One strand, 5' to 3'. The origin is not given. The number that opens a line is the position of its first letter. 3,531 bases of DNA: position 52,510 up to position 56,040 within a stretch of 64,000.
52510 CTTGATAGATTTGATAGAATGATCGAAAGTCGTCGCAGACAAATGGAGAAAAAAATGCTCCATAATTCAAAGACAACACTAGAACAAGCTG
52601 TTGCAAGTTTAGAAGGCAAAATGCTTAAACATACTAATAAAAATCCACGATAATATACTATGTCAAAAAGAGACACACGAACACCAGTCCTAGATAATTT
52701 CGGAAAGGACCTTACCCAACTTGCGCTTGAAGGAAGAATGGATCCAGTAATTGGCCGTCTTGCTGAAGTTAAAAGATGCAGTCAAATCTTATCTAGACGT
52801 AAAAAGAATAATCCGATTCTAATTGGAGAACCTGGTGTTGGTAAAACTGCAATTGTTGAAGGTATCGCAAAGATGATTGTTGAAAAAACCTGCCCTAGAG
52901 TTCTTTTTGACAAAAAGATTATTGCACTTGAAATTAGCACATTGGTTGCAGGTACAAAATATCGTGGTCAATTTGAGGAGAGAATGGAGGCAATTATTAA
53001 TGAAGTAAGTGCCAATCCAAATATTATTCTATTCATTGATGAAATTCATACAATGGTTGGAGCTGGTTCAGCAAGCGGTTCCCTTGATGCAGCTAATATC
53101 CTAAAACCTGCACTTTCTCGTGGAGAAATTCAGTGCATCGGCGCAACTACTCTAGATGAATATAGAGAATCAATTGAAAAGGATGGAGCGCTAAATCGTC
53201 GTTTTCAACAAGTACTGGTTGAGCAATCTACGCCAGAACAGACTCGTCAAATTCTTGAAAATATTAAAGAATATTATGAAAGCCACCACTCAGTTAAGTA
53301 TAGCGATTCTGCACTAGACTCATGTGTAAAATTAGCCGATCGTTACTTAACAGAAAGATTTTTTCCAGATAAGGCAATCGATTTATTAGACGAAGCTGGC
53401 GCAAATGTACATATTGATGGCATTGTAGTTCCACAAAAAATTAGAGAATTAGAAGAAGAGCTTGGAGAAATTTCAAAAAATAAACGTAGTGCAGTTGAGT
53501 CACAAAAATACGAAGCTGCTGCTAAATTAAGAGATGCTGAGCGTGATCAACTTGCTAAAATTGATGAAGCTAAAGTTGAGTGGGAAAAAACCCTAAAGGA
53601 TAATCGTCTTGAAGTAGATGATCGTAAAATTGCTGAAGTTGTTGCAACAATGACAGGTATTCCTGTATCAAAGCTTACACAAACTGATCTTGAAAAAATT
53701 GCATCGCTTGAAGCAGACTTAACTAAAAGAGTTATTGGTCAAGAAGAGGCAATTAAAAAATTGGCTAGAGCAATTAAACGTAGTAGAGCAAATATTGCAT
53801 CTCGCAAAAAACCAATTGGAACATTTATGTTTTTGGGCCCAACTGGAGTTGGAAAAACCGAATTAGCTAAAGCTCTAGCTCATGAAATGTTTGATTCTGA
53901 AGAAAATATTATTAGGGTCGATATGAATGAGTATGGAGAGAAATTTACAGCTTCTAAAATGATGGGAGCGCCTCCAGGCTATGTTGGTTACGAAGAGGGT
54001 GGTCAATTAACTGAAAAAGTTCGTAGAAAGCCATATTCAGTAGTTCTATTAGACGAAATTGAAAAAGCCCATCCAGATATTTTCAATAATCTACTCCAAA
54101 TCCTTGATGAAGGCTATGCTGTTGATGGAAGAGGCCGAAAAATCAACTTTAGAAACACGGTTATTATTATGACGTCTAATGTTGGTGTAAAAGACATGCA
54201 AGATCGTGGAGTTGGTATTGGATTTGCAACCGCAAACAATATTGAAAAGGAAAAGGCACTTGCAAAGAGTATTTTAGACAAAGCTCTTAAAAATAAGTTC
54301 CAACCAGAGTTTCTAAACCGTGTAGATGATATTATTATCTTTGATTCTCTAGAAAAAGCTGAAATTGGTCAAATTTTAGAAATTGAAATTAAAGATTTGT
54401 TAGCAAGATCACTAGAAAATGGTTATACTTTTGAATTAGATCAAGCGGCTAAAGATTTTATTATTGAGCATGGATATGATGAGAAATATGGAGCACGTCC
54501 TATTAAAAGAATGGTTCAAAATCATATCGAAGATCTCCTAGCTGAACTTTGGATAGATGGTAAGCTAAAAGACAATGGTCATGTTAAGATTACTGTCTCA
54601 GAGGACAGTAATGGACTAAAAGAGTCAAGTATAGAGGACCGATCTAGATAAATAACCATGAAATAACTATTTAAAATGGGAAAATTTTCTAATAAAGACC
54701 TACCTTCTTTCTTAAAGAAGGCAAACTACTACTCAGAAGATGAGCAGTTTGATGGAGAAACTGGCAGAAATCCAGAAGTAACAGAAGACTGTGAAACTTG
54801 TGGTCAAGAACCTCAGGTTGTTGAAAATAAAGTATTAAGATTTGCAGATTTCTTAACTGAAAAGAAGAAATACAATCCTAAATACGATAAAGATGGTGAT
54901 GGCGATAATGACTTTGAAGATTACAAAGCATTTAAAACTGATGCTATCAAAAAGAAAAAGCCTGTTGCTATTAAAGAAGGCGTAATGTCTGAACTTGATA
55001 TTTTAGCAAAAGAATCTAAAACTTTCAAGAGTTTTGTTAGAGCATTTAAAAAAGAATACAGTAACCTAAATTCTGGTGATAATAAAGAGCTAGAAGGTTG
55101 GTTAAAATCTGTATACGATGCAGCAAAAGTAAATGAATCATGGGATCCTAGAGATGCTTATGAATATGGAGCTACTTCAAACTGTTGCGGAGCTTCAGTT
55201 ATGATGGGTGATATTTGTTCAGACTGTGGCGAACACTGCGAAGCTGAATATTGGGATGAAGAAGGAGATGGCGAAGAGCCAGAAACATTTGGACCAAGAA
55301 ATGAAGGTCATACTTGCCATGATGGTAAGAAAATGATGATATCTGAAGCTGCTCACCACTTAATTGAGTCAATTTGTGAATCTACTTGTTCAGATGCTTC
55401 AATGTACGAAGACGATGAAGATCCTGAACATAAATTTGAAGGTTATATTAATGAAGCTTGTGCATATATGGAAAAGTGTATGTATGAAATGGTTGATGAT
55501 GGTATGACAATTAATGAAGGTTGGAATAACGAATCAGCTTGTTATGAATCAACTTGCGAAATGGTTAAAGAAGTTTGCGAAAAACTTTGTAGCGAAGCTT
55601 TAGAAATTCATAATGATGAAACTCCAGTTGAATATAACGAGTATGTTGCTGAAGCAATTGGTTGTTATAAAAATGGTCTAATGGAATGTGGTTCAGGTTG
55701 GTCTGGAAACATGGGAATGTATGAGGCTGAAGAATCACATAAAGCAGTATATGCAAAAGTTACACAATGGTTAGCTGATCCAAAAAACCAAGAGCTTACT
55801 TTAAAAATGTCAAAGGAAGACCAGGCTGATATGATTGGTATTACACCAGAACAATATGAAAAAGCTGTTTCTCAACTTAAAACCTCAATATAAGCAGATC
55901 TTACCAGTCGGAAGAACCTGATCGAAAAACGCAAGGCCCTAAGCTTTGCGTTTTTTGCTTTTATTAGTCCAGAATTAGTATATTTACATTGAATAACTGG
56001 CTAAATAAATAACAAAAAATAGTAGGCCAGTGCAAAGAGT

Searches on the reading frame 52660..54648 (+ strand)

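Call 94: search_protein_families(library=pfam, proteins=[window:52660-54648:+], max_evalue=0.001)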
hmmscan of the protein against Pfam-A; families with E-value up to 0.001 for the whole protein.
window:52660-54648:+ (663 aa): 34 families (the best 25 are shown)
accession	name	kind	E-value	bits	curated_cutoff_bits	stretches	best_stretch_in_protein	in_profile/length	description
PF07724.20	AAA_2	-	1.2e-68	230.8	27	1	384-558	1-166/166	AAA domain (Cdc48 subfamily)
PF17871.7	AAA_lid_9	-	6.6e-32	110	22.8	1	192-293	2-103/104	AAA lid domain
PF00004.35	AAA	-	4.5e-25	89.1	21.2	2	53-172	2-114/131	ATPase family associated with various cellular activities (AAA)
PF10431.15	ClpB_D2-small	-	7.2e-24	84.1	21.9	1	564-644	1-81/81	C-terminal, D2-small domain, of ClpB protein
PF07728.20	AAA_5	-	4.5e-17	62.8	22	2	389-508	2-123/139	AAA domain (dynein-related subfamily)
PF00158.32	Sigma54_activat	-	5.9e-13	49.3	20.2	1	360-510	3-145/168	Sigma-54 interaction domain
PF13401.12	AAA_22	-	1.2e-10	42.2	27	0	48-139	4-97/130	AAA domain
PF13191.12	AAA_16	-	2.9e-09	38.1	32.6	0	30-76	2-51/167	AAA ATPase domain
PF20720.3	nSTAND3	-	2.4e-08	34.3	27.2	0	391-427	22-58/155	Novel STAND NTPase 3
PF05496.18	RuvB_N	-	2.5e-08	34.3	27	1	356-410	7-57/159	Holliday junction DNA helicase RuvB P-loop domain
PF13173.12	AAA_14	-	2.8e-08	34.2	27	0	391-485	7-88/129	AAA domain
PF06414.18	Zeta_toxin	-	1.1e-06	28.6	22.3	1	379-435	10-65/199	Zeta toxin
PF01695.23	IstB_IS21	-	2.9e-06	27.4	24.1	0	390-410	96-116/238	IstB-like ATP binding protein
PF20030.5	bpMoxR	-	5.9e-06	25.9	27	0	389-506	34-144/205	MoxR domain in the MoxR-vWA-beta-propeller ternary systems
PF12775.13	AAA_7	-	6.2e-06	26.3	25.8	0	389-425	36-72/181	P-loop containing dynein motor region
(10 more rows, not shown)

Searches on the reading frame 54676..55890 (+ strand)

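Call 94: search_protein_families(library=pfam, proteins=[window:54676-55890:+], max_evalue=0.001)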
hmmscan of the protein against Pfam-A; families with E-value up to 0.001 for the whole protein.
window:54676-55890:+ (405 aa): 1 family
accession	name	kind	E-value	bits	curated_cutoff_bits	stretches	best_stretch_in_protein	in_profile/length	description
PF13545.12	HTH_Crp_2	-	0.00084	19.7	27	0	367-402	11-47/70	Crp-like helix-turn-helix domain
